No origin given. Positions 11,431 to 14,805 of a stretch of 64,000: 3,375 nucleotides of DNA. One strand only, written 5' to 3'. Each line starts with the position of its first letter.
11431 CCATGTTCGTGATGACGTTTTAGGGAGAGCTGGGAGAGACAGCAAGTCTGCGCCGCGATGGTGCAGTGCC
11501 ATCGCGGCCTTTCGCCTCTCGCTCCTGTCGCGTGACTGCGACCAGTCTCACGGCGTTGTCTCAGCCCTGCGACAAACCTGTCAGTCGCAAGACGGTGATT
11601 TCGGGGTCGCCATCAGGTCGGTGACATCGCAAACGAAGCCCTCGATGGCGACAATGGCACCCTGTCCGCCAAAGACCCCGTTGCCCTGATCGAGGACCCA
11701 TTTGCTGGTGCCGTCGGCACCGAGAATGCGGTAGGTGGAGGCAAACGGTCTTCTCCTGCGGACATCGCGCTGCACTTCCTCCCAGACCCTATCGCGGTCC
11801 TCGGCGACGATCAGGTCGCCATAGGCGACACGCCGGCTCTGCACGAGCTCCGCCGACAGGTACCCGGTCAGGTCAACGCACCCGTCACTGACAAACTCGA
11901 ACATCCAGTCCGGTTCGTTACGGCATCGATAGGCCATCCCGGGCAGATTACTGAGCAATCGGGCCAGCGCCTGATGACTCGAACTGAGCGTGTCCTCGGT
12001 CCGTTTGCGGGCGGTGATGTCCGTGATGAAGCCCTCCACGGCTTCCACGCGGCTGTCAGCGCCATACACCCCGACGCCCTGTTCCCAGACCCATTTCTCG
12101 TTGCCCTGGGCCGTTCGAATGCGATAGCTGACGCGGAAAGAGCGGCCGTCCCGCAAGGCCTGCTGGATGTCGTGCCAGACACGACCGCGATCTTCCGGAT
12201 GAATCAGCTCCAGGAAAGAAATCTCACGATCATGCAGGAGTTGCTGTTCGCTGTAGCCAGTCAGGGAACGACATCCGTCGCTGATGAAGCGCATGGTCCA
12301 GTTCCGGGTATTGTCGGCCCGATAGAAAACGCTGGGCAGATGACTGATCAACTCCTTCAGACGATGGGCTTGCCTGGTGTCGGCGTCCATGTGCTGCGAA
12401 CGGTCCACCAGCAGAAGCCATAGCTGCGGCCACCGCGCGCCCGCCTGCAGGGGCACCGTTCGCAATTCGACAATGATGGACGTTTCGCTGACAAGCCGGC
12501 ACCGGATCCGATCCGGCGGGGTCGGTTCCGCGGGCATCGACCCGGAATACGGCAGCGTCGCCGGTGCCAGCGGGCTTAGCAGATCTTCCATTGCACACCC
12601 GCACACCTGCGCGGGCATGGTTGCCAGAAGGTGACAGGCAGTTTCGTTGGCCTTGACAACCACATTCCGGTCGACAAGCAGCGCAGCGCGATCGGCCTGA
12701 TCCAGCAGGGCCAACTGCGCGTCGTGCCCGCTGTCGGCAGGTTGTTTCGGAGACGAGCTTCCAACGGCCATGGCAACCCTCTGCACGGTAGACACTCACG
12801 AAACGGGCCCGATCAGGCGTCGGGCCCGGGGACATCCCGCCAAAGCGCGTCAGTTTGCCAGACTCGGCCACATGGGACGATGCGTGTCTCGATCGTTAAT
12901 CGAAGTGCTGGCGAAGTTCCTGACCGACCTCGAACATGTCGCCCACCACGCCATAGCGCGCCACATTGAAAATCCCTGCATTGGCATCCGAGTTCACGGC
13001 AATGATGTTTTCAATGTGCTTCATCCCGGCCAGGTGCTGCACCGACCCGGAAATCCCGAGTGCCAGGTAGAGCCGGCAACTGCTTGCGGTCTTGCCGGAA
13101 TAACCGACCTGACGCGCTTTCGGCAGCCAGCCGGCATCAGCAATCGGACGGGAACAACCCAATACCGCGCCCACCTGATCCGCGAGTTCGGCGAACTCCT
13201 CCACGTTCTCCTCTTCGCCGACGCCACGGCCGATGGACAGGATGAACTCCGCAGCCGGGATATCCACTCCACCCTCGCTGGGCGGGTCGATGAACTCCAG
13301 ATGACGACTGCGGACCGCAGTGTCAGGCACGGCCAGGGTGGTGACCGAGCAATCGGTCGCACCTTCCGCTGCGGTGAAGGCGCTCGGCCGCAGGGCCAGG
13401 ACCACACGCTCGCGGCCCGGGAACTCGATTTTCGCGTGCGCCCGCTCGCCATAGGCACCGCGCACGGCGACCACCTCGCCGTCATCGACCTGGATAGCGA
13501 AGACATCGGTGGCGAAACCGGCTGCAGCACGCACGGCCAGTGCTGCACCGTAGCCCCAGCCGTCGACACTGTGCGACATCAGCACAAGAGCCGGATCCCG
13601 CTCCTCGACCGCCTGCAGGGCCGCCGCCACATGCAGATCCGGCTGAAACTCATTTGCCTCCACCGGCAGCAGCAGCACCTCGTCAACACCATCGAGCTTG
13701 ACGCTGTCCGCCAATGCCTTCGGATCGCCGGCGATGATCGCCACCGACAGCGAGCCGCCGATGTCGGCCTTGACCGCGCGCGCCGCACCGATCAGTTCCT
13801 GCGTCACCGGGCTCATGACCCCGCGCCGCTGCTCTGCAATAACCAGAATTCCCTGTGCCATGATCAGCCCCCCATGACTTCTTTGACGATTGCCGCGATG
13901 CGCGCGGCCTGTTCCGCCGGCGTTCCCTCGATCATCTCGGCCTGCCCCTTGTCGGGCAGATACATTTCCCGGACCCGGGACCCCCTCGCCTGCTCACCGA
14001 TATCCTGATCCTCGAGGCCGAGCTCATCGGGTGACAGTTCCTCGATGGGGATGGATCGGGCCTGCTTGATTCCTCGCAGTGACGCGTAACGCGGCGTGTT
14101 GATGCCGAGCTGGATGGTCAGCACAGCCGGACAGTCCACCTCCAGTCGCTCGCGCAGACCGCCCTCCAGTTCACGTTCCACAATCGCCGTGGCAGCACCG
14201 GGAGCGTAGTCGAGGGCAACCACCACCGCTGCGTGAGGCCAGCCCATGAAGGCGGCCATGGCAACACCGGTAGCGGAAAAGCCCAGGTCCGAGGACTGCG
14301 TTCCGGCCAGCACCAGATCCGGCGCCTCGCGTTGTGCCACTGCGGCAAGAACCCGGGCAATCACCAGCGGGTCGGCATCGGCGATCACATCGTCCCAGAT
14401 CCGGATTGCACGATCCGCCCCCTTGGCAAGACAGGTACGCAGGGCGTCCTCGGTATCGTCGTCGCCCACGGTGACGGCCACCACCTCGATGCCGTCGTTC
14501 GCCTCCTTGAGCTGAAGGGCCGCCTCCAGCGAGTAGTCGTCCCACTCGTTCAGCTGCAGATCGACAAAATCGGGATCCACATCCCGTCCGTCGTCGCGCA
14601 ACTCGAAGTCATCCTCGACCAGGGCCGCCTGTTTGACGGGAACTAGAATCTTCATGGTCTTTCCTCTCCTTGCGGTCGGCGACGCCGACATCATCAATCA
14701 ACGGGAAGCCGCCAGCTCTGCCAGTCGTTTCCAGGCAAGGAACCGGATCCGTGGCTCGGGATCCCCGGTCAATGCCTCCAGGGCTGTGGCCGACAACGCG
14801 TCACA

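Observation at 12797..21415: Sigma54-driven six-gene operon: TMADH-family flavoprotein with private ETF, membrane Fe-S oxidoreductase, FNR-like reductase and an embedded repeat protein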

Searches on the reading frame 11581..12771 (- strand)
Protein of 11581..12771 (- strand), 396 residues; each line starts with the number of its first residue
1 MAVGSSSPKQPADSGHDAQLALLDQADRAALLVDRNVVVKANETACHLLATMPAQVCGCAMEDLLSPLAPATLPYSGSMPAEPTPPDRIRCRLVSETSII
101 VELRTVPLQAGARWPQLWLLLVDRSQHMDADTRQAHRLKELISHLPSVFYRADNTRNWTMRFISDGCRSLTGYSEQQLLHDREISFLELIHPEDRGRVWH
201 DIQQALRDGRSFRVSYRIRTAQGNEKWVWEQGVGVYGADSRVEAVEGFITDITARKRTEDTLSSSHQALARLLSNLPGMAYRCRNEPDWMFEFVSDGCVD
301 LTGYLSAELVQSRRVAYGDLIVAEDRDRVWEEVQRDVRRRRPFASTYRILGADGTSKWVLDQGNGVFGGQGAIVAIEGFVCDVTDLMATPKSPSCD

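Call 48: search_protein_families(library=pfam, proteins=[window:11581-12771:-], max_evalue=0.0001)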
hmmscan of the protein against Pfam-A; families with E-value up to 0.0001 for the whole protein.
window:11581-12771:- (396 aa): 4 families
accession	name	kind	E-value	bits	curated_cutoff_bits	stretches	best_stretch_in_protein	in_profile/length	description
PF08447.18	PAS_3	-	4.7e-35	120.2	25.6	2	162-248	3-88/89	PAS fold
PF13426.13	PAS_9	-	2.2e-08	34.7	27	0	156-254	10-103/103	PAS domain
PF00989.32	PAS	-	8.7e-07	29.4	22.6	0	159-252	22-113/113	PAS fold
PF08448.16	PAS_4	-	5.7e-05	23.7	23.1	0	164-257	21-110/110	PAS fold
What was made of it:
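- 11581..12771 (-): 396-aa PAS-only protein directly downstream. It is conserved at this position in M. kenyense. It may be a sensor and may be co-transcribed. Pfam PAS_3 4.7e-35 (call 48).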

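Call 82: search_protein_families(library=ncbifam, proteins=[window:11581-12771:-], max_evalue=0.00001)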
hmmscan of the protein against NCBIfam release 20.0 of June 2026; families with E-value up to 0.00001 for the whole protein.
window:11581-12771:- (396 aa): 6 families
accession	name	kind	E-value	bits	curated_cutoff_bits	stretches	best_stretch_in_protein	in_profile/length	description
NF053781.1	cdiGMPphdstlr2612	equivalog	5.7e-20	70.6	1600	1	149-386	600-829/1268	Tlr1612 family c-di-GMP phosphodiesterase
TIGR00229.1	sensory_box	domain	2.8e-19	69.5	22.9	1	138-261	7-125/126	PAS domain S-box protein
NF041777.1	sens_FixL_Rhizob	equivalog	3.4e-19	68.8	850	1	162-279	20-135/485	sensor protein FixL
NF007298.0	PRK09776.1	equivalog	2.1e-15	55.7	1135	1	186-263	475-551/1111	diguanylate cyclase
NF052573.1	HisKinEspAMyxo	equivalog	3.5e-08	32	1400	0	179-263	170-254/755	serine histidine kinase EspA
NF041880.1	EPS_EpsF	equivalog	9e-08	31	900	0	122-268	131-273/492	response regulator EpsF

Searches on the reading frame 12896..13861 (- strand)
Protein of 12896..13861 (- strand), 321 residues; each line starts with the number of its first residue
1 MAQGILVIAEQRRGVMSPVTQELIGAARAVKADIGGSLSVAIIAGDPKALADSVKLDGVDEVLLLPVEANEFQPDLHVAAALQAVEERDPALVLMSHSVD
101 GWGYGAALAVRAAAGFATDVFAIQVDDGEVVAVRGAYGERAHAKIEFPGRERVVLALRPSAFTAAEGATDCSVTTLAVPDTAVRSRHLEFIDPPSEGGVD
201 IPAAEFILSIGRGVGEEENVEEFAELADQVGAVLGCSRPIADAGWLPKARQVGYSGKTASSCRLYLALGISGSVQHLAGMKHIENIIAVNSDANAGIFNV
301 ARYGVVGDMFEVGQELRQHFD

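Call 4: search_protein_families(library=pfam, proteins=[window:12896-13861:-], max_evalue=0.01)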
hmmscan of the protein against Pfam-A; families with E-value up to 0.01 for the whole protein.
window:12896-13861:- (321 aa): 2 families
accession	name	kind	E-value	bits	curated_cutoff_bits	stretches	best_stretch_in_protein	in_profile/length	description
PF00766.25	ETF_alpha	-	6.4e-30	103.4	27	1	200-281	1-81/81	Electron transfer flavoprotein FAD-binding domain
PF01012.27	ETF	-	1.8e-27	96.8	26.7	1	5-180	1-180/181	Electron transfer flavoprotein domain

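Call 5: search_protein_families(library=ncbifam, proteins=[window:12896-13861:-], max_evalue=0.01)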
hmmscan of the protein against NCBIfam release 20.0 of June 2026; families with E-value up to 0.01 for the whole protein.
window:12896-13861:- (321 aa): 5 families
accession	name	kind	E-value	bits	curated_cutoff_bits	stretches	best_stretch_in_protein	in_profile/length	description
NF042970.1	AcrlCoAredClosAcrA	equivalog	7.9e-45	153.5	600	2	127-316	157-353/360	acryloyl-CoA reductase electron transfer subunit beta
NF008884.0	PRK11916.1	equivalog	1.5e-37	129.6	528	1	41-313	33-303/312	electron transfer flavoprotein subunit alpha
NF051845.1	EtFlavAlphaProt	equivalog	1.3e-35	123.2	600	1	4-317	92-396/406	electron transfer flavoprotein subunit alpha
NF002889.0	PRK03363.1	equivalog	1.5e-29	103.3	549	1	86-312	77-303/313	electron transfer flavoprotein subunit alpha/FixB family protein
NF038209.1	mft_etfA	equivalog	7.1e-29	101.1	240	1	27-319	17-301/303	mycofactocin-associated electron transfer flavoprotein alpha subunit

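Call 8: search_solved_structures(query=window:12896-13861:-, max_evalue=1e-20, show_alignments=1)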
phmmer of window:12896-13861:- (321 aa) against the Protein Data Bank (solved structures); distinct sequences matched with E-value up to 1e-20: 14.
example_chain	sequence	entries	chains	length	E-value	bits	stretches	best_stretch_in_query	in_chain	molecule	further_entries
1o94_D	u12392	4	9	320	5.5e-95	321.3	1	5-318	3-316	ELECTRON TRANSFER FLAVOPROTEIN ALPHA-SUBUNIT | ELECTRON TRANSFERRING FLAVOPROTEIN ALPHA-SUBUNIT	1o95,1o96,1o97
3clu_D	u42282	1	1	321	1e-94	320.4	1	4-318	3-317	Electron transfer flavoprotein subunit alpha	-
3clt_D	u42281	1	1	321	2.4e-94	319.2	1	4-318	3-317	Electron transfer flavoprotein subunit alpha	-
3clr_D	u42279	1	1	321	3.8e-94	318.6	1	4-318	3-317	Electron transfer flavoprotein subunit alpha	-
3cls_D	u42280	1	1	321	4.8e-94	318.2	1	4-318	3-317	Electron transfer flavoprotein subunit alpha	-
6fah_A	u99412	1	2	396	6.7e-44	153.6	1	2-314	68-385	Caffeyl-CoA reductase-Etf complex subunit CarE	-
7qh2_A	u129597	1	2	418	1.1e-41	146.3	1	3-316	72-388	Lactate dehydrogenase (NAD(+),ferredoxin) subunit LctC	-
5ol2_A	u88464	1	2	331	9.5e-40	139.9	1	4-316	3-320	Electron transfer flavoprotein large subunit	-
4kpu_A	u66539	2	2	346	4.3e-34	121.4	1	6-312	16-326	Electron transfer flavoprotein alpha subunit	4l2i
7koe_B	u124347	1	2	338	1.4e-32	116.4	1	5-313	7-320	Electron transfer flavoprotein, alpha subunit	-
1efv_A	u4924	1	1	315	6e-32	114.3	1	3-317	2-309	ELECTRON TRANSFER FLAVOPROTEIN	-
1t9g_R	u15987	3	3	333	6.3e-32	114.3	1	3-317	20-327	Electron transfer flavoprotein alpha-subunit, mitochondrial | Electron transfer flavoprotein alpha-subunit, mitochondrial precursor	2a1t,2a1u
5ow0_A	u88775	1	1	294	4.3e-29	104.9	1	89-309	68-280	Electron transfer flavoprotein, alpha subunit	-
1efp_A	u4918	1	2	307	1.5e-27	99.9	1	36-316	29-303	PROTEIN (ELECTRON TRANSFER FLAVOPROTEIN)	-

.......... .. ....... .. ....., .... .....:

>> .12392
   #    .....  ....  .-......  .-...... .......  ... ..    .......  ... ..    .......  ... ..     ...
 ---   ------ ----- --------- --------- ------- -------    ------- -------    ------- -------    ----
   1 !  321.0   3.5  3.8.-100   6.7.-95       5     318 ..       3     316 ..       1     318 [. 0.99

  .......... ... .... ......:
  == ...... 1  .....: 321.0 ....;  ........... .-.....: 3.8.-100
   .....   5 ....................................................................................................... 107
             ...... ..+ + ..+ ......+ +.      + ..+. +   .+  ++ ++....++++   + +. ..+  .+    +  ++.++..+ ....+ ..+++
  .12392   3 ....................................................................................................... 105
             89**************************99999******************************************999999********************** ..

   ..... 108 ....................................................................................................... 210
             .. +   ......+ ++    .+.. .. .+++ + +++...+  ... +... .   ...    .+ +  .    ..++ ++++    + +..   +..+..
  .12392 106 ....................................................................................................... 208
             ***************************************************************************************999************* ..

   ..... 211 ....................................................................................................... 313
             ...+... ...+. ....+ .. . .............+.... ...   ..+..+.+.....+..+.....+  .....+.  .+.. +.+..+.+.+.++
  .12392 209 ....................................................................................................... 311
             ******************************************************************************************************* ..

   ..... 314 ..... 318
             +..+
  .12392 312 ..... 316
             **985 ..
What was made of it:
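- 12896..13861 (-): ETF alpha subunit (etfA), orthologue of W3A1 ETF-alpha. The CSRPIAD motif with the Arg equivalent to alpha-Arg237 is conserved (call 8).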

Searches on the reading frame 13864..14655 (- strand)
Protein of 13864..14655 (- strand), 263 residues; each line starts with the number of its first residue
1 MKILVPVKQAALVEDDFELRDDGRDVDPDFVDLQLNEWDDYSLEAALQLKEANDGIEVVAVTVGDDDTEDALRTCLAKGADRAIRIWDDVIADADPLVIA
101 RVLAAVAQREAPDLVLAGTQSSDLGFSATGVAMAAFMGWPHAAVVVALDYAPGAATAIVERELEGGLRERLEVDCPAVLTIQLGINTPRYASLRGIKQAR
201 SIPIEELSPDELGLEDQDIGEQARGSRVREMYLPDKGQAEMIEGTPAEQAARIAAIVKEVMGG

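Call 4: search_protein_families(library=pfam, proteins=[window:13864-14655:-], max_evalue=0.01)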
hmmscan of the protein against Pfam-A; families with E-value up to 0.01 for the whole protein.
window:13864-14655:- (263 aa): 1 family
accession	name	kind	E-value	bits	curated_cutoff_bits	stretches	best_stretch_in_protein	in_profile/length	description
PF01012.27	ETF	-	1.4e-40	139.5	26.7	1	32-211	10-180/181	Electron transfer flavoprotein domain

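Call 5: search_protein_families(library=ncbifam, proteins=[window:13864-14655:-], max_evalue=0.01)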
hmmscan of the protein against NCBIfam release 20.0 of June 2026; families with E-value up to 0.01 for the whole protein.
window:13864-14655:- (263 aa): 7 families
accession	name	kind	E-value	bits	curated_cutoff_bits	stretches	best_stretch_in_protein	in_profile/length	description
NF040731.1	flavo_sub_EftB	exception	1.3e-36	126.3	445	1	26-259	24-256/260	electron transfer flavoprotein subunit beta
TIGR04503.1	mft_etfB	hypoth_equivalog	6.4e-29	101.2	200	1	32-234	27-241/290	mycofactocin-associated electron transfer flavoprotein beta subunit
NF002888.0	PRK03359.1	subfamily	4.2e-26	91.9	219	1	2-260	2-255/256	putative electron transfer flavoprotein FixA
NF042971.1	AcrlCoAredClosAcrB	equivalog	8.5e-22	77.4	475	1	1-257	1-260/266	acryloyl-CoA reductase electron transfer subunit gamma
NF008998.0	PRK12342.1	equivalog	2.1e-21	76.5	338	1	15-224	14-219/254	electron transfer flavoprotein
NF051844.1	ETFlavBetaProt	equivalog_domain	2.4e-07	30.5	350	1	39-193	24-168/254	electron transfer flavoprotein subunit beta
NF007935.0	PRK10651.1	equivalog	0.0083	15.3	250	0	24-82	49-105/216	two-component system response regulator NarL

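Call 9: search_solved_structures(query=window:13864-14655:-, max_evalue=1e-20, show_alignments=1)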
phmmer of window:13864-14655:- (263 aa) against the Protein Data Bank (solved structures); distinct sequences matched with E-value up to 1e-20: 5.
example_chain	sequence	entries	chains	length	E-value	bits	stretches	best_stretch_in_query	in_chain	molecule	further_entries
1o94_C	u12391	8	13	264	6e-98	330.4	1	1-262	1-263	ELECTRON TRANSFER FLAVOPROTEIN BETA-SUBUNIT | ELECTRON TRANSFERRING FLAVOPROTEIN BETA-SUBUNIT | Electron transfer flavoprotein subunit beta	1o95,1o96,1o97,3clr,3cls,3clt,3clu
1efp_B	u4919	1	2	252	1.3e-40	142.6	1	1-215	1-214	PROTEIN (ELECTRON TRANSFER FLAVOPROTEIN)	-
1efv_B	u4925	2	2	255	1.7e-30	109.5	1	2-215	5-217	ELECTRON TRANSFER FLAVOPROTEIN | Electron transfer flavoprotein beta-subunit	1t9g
2a1t_S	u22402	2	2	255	1.2e-29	106.7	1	2-215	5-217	Electron transfer flavoprotein beta-subunit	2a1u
6fah_B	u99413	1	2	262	3.3e-28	102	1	28-251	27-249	Caffeyl-CoA reductase-Etf complex subunit CarD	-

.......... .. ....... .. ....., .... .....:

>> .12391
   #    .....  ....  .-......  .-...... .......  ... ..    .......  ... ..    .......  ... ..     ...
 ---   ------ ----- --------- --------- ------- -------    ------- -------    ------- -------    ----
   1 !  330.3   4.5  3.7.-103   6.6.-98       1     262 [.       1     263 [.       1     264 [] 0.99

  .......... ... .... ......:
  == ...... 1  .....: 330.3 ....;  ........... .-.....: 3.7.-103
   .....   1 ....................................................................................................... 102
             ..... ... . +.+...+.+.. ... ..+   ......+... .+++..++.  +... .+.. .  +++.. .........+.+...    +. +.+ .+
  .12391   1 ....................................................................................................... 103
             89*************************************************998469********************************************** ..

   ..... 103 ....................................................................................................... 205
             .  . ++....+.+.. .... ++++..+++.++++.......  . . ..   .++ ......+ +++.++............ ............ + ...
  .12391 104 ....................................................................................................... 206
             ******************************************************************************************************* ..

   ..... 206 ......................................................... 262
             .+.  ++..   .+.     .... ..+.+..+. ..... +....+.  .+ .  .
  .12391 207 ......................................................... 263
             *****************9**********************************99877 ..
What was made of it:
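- On Canonical (non-bifurcating) ETF, W3A1 type: The next-best PDB hits are far weaker (1e-40 and 7e-44) (calls 8, 9). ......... is identical, and the Arg in CSRPIAD is conserved, in the printed alignments (calls 8, 9).
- The recognition loop and the Arg equivalent to alpha-Arg237 are conserved (calls 8, 9).
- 13864..14655 (-): ETF beta subunit (etfB), orthologue of W3A1 ETF-beta. The recognition loop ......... is identical (call 9).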
